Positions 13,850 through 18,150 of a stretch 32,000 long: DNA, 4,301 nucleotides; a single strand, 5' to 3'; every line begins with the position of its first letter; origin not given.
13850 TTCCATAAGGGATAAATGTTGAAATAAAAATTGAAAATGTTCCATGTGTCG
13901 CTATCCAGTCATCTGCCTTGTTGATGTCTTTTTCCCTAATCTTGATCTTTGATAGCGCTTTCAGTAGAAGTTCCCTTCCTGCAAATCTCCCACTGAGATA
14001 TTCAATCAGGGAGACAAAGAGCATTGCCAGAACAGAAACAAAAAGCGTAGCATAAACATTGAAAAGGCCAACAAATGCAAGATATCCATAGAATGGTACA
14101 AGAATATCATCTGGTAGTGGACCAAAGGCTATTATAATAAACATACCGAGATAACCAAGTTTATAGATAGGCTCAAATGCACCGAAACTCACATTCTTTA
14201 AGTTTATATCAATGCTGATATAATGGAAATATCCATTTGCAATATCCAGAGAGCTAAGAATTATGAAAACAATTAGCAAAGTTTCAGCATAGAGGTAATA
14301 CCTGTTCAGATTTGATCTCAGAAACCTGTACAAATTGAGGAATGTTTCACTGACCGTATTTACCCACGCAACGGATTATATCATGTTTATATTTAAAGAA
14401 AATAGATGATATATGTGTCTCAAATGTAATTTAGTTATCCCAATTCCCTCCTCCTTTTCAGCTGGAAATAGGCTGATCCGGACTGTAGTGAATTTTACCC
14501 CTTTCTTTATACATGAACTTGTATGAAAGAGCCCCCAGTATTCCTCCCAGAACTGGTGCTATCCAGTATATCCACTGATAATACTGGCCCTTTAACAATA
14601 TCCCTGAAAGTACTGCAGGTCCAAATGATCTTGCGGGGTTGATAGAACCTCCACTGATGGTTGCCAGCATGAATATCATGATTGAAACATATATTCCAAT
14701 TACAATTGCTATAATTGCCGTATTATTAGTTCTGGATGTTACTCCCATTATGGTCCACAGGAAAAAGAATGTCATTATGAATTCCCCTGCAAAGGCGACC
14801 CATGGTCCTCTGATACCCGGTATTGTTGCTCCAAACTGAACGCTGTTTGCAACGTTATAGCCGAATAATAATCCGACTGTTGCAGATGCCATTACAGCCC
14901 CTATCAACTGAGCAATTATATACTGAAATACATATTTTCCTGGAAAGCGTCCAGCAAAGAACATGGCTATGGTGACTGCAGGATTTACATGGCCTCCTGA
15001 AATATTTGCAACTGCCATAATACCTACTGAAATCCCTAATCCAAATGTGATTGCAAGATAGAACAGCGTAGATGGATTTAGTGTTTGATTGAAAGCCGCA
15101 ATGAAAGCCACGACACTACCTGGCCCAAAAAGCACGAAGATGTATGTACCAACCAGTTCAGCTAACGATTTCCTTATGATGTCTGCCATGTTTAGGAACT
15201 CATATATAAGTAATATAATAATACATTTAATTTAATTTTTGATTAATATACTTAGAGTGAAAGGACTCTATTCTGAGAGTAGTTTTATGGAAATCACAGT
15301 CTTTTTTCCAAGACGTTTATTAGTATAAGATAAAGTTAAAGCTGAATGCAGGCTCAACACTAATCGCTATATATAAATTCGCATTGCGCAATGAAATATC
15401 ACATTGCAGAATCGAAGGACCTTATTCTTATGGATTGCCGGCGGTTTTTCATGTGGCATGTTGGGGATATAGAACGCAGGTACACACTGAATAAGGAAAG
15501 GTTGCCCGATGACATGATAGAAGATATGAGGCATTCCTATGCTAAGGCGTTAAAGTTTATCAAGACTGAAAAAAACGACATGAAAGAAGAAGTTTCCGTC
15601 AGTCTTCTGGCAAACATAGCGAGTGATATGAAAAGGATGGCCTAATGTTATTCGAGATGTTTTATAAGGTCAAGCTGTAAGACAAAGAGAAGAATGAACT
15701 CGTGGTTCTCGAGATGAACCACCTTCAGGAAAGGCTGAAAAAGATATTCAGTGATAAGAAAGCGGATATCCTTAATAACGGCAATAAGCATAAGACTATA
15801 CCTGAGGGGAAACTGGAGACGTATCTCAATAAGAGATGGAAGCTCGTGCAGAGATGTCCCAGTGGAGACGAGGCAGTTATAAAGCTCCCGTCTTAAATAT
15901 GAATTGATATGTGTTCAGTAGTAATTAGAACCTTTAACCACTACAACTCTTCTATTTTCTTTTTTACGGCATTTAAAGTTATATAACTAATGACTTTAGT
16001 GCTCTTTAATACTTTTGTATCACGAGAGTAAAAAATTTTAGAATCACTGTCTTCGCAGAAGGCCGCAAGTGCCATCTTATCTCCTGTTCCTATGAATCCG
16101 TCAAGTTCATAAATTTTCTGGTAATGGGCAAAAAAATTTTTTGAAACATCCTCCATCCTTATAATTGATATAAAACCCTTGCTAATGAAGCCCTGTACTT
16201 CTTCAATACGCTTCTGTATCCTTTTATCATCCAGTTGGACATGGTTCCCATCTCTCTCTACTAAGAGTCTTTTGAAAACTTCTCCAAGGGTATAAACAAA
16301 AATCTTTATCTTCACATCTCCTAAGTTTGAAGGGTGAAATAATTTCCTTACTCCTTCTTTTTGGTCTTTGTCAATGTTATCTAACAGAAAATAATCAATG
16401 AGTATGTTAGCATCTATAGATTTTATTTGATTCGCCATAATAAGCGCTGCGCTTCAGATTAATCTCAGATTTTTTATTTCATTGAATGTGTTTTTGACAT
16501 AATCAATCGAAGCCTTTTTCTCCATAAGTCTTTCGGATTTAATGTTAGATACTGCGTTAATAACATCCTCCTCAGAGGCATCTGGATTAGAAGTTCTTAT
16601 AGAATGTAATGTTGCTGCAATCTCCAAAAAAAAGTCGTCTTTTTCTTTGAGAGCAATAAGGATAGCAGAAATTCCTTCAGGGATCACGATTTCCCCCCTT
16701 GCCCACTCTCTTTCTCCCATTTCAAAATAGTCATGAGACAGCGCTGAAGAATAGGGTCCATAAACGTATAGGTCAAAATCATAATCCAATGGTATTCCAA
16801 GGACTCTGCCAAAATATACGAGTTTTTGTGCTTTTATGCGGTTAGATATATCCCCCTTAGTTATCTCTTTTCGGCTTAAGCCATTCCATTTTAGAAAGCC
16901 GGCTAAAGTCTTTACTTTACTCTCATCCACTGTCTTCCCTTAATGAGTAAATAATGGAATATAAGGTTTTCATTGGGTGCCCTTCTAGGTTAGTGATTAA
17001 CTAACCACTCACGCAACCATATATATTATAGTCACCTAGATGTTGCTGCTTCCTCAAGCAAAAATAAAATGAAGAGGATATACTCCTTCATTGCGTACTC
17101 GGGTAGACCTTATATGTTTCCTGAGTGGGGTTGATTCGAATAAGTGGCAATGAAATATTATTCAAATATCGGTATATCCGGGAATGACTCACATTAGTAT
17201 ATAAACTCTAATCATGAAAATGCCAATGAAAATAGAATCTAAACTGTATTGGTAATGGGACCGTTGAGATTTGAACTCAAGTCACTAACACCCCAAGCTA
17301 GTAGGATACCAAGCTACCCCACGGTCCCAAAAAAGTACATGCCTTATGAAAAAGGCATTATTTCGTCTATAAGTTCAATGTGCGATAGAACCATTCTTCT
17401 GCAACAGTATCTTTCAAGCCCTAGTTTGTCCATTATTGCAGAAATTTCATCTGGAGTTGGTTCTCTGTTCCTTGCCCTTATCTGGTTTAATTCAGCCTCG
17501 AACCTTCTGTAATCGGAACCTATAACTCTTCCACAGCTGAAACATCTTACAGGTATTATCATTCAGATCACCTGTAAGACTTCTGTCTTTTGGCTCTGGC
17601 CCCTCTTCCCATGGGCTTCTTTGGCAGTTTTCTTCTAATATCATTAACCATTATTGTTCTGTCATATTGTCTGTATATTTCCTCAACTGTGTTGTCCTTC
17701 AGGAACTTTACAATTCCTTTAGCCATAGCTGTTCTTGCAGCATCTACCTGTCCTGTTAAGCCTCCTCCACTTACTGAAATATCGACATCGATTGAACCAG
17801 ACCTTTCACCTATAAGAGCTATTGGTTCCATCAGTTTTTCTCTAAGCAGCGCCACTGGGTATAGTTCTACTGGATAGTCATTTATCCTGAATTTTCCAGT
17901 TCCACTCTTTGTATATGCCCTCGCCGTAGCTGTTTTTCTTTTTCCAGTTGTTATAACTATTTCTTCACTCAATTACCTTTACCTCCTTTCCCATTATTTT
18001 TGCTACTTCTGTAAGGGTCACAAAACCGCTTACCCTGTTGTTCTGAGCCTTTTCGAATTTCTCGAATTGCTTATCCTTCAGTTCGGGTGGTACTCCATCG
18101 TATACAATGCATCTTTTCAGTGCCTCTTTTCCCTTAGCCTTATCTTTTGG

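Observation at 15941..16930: Two-gene DUF4065/Panacea - PIN module: candidate uncharacterised archaeal toxin-antitoxin (or defence) pair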

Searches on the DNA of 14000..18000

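Call 99: search_rna_families(source=window, start=14000, end=18000, threshold=evalue, max_evalue=1)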
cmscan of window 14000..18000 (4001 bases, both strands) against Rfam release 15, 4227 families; matches with E-value up to 1: 1.
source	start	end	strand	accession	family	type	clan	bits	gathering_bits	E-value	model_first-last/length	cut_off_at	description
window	17256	17328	-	RF00005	tRNA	Gene; tRNA;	CL00001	54.2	29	4.3e-10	1-71/71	no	tRNA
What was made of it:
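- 16931..17254 (-): 324-nt upstream intergenic region, presumed to hold the promoter. It has a TATA-like TTATAT at 16959-16964 (-34 from the GTG), a purine-rich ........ at 16934-16941, and the palindrome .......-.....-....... at 16988-17006 (a possible operator; weak lead). No Rfam family matches here (call 99).
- Tried and rejected: (7) Rfam finds only the tRNA between 14000 and 18000 (call 99).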

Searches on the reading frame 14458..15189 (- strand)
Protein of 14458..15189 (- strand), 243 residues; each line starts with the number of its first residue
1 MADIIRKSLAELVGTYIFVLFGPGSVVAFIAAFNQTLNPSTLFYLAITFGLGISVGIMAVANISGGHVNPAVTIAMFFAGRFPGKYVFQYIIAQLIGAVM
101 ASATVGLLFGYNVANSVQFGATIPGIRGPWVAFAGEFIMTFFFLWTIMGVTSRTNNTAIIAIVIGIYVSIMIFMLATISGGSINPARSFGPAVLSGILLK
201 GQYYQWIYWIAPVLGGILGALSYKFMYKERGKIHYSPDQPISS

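Call 76: search_protein_families(library=pfam, proteins=[window:14458-15189:-], max_evalue=0.01)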
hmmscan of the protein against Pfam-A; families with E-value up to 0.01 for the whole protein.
window:14458-15189:- (243 aa): 1 family
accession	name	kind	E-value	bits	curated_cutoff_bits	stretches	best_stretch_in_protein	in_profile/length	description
PF00230.25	MIP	-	2.2e-49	168.6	25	1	3-223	6-222/222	Major intrinsic protein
